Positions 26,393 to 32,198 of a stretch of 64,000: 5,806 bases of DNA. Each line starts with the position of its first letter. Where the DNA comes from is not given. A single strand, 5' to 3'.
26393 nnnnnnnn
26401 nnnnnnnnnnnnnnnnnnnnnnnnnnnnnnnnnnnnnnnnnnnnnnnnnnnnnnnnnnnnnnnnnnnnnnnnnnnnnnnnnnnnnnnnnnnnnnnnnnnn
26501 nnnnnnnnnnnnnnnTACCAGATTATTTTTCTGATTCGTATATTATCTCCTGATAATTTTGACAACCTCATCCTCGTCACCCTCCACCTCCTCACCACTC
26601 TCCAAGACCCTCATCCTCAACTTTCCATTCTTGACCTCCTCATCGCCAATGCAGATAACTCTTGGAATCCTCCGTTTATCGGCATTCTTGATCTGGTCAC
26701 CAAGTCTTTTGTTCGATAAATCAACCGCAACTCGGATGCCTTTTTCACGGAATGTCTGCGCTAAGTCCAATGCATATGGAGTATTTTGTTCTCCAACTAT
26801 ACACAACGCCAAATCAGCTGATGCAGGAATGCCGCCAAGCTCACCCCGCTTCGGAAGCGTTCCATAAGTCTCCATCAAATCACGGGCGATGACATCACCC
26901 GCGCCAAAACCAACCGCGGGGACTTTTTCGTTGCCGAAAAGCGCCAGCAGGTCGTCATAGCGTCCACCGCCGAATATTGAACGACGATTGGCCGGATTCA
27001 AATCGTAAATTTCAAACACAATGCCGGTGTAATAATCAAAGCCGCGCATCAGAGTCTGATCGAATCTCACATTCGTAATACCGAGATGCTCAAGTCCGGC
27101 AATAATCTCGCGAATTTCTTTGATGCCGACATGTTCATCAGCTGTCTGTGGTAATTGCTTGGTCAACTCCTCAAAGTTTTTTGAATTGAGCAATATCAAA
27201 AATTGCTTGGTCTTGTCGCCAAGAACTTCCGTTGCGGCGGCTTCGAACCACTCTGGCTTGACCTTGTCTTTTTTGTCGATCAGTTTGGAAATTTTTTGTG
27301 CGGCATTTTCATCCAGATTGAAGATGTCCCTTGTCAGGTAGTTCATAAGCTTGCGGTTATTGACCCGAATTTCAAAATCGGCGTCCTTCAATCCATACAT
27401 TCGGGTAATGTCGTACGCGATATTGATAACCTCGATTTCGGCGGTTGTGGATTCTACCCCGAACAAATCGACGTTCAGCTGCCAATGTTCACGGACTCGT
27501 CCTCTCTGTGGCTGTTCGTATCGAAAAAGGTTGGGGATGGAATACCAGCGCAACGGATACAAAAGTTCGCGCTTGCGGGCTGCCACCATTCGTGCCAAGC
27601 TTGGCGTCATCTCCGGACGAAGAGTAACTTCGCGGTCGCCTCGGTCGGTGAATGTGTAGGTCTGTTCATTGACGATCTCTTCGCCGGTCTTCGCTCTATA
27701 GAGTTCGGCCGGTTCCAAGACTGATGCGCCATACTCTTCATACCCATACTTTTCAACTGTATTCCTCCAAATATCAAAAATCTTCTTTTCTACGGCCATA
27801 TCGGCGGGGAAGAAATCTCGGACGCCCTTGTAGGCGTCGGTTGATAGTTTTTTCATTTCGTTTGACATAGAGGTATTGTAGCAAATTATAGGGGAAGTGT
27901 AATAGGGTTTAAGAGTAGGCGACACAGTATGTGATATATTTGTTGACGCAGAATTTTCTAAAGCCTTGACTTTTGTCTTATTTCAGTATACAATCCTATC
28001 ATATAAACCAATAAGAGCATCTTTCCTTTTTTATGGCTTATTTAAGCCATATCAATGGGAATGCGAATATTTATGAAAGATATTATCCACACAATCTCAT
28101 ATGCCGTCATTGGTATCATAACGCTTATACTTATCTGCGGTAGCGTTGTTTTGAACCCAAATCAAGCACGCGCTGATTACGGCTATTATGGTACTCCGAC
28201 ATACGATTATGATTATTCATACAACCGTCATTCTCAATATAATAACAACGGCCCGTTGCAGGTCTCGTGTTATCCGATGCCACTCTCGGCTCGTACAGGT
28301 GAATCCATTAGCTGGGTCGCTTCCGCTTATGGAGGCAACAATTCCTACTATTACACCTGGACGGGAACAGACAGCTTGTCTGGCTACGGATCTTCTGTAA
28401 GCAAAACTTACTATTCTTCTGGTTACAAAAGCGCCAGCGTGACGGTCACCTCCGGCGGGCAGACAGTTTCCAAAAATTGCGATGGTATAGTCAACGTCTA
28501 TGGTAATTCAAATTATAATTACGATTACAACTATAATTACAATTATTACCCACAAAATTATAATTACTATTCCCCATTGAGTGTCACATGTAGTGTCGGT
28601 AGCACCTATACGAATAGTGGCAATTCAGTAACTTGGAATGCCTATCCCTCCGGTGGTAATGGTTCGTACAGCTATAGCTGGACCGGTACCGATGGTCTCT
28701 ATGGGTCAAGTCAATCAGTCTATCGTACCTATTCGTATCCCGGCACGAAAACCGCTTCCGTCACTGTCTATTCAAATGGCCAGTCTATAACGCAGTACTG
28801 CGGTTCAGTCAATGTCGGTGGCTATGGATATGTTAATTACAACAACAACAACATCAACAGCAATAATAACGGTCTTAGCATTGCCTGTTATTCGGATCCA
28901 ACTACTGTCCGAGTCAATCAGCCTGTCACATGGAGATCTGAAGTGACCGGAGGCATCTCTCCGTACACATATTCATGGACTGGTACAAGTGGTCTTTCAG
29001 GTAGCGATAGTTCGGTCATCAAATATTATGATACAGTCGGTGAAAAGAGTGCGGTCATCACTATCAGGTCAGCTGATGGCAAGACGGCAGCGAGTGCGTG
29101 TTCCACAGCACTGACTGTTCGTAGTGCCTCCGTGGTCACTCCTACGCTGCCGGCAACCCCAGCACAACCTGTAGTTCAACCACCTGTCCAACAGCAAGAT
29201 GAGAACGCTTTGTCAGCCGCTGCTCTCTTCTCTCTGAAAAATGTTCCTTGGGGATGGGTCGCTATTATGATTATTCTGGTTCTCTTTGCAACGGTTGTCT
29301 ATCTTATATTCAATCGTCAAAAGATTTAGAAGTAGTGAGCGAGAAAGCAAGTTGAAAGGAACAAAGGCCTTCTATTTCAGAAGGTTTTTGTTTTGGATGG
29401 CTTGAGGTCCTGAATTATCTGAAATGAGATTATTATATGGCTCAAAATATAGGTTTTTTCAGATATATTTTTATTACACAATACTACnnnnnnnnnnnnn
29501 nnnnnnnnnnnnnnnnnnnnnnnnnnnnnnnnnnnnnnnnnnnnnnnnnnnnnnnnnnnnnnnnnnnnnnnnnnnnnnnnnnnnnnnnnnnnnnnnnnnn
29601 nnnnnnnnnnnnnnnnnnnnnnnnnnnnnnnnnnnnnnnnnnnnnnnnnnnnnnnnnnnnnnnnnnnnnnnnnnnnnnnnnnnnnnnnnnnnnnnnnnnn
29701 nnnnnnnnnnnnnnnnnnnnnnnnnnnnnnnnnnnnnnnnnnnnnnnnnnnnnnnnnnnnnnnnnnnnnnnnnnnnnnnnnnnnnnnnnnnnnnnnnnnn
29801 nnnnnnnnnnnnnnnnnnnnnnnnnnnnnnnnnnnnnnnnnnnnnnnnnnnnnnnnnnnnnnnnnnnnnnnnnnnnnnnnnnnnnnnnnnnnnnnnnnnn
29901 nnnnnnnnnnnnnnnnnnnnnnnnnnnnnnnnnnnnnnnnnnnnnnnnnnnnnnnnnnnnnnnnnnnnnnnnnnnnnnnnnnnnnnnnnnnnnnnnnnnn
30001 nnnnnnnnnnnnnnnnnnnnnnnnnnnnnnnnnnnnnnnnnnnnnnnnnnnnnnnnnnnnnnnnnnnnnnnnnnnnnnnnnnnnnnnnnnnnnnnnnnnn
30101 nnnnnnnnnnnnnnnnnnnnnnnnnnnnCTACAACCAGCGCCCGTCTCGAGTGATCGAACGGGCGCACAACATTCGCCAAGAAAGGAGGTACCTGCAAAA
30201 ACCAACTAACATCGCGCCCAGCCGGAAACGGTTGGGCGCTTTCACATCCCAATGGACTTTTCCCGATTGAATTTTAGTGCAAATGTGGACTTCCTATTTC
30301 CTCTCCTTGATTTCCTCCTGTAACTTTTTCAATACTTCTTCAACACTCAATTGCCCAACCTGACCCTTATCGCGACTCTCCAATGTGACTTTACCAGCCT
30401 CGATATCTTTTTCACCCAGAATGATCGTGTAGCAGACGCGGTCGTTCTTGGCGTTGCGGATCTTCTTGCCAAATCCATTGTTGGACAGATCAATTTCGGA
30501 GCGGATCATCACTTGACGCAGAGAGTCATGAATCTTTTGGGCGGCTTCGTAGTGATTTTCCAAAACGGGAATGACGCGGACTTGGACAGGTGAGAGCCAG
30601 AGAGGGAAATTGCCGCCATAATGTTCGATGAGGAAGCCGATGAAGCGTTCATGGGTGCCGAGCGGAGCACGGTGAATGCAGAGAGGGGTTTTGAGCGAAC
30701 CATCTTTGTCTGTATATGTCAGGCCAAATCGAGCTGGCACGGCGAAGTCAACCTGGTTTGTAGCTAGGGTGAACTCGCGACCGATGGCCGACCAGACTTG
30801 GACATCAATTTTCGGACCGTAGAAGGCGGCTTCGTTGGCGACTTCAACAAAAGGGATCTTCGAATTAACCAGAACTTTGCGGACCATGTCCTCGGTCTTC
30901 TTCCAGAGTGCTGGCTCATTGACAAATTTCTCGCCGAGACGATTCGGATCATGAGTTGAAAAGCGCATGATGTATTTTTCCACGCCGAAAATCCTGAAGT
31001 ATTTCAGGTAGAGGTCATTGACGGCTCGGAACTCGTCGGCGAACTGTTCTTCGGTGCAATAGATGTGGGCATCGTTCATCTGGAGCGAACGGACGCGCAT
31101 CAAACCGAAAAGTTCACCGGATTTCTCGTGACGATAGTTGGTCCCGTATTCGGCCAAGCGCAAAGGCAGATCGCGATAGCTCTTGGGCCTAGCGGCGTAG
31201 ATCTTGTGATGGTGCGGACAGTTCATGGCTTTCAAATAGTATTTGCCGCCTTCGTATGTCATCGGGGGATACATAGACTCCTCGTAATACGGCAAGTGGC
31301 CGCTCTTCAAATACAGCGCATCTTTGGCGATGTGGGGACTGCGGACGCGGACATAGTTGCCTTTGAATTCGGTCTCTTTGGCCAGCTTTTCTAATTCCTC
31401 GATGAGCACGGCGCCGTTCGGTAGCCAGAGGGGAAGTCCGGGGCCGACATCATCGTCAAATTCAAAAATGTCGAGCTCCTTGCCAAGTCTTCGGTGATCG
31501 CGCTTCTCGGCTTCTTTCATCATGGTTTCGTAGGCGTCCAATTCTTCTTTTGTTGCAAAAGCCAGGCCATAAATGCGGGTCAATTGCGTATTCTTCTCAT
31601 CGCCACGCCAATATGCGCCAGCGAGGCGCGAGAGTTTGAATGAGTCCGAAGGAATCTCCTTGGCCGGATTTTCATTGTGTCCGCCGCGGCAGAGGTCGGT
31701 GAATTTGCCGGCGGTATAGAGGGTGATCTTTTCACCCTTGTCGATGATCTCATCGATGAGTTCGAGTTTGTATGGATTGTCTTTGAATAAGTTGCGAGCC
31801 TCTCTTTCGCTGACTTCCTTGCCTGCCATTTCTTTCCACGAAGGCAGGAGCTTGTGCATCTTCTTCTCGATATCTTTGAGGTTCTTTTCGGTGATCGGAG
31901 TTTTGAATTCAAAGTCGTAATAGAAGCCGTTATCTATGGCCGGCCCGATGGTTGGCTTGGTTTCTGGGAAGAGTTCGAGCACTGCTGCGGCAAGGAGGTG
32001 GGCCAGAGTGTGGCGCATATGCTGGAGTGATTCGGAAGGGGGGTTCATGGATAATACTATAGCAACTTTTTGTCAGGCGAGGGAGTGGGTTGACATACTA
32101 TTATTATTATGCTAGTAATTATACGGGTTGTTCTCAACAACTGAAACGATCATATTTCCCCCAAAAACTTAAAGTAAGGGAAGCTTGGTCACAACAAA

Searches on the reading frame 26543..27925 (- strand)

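Call 43: search_protein_families(library=pfam, proteins=[window:26543-27925:-], max_evalue=0.00001)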
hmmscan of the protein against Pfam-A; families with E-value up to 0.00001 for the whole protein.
window:26543-27925:- (460 aa): 3 families
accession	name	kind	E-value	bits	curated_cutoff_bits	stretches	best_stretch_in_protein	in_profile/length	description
PF13393.11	tRNA-synt_His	-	5.1e-48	164.3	25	1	34-340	1-301/308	Histidyl-tRNA synthetase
PF03129.25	HGTP_anticodon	-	1.2e-18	67.5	21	1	374-459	4-92/94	Anticodon binding domain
PF00587.30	tRNA-synt_2b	-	1.4e-08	35.5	29.3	1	90-180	1-97/179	tRNA synthetase class II core domain (G, H, P, S and T)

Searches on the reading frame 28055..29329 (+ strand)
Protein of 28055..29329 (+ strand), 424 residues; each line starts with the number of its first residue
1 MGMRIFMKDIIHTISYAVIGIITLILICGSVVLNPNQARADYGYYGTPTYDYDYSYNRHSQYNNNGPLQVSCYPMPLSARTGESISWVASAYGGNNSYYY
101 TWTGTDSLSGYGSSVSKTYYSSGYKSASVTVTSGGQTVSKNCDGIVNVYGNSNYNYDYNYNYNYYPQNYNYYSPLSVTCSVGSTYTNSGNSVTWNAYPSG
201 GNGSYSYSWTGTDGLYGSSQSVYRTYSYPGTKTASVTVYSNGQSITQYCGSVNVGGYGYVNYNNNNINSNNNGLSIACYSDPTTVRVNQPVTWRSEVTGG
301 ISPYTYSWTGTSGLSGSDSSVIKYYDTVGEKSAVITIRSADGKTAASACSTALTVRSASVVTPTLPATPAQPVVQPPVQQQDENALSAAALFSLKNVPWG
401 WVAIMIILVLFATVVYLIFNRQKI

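Call 43: search_protein_families(library=pfam, proteins=[window:28055-29329:+], max_evalue=0.00001)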
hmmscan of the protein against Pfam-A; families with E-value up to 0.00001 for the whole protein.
window:28055-29329:+ (424 aa): 1 family
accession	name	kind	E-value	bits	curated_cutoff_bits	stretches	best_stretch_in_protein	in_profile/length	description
PF18911.6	PKD_4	-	7.1e-06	26.4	27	0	186-243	14-73/85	PKD domain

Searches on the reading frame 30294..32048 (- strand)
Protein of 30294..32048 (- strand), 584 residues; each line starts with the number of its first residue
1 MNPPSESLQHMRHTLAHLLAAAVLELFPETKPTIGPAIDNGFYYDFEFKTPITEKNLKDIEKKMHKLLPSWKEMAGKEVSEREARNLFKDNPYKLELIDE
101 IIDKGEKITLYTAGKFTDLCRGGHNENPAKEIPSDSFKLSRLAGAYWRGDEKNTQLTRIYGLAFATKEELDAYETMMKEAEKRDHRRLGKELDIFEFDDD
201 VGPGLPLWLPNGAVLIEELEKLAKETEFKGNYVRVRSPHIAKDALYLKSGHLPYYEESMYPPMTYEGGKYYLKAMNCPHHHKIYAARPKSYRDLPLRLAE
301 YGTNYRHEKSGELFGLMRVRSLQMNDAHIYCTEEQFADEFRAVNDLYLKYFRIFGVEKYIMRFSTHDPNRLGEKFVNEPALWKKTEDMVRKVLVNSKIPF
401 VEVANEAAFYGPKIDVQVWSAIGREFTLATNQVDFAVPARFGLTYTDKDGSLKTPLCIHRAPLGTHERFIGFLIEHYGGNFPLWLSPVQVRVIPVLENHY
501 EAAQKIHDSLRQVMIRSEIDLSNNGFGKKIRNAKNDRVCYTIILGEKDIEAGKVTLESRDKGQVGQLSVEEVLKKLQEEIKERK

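Call 43: search_protein_families(library=pfam, proteins=[window:30294-32048:-], max_evalue=0.00001)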
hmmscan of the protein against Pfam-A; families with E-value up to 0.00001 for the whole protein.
window:30294-32048:- (584 aa): 2 families
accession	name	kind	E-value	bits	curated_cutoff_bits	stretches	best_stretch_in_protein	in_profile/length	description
PF00587.30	tRNA-synt_2b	-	2.1e-38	132.6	29.3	1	268-477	9-179/179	tRNA synthetase class II core domain (G, H, P, S and T)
PF03129.25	HGTP_anticodon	-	2e-20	73.1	21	1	489-578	1-93/94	Anticodon binding domain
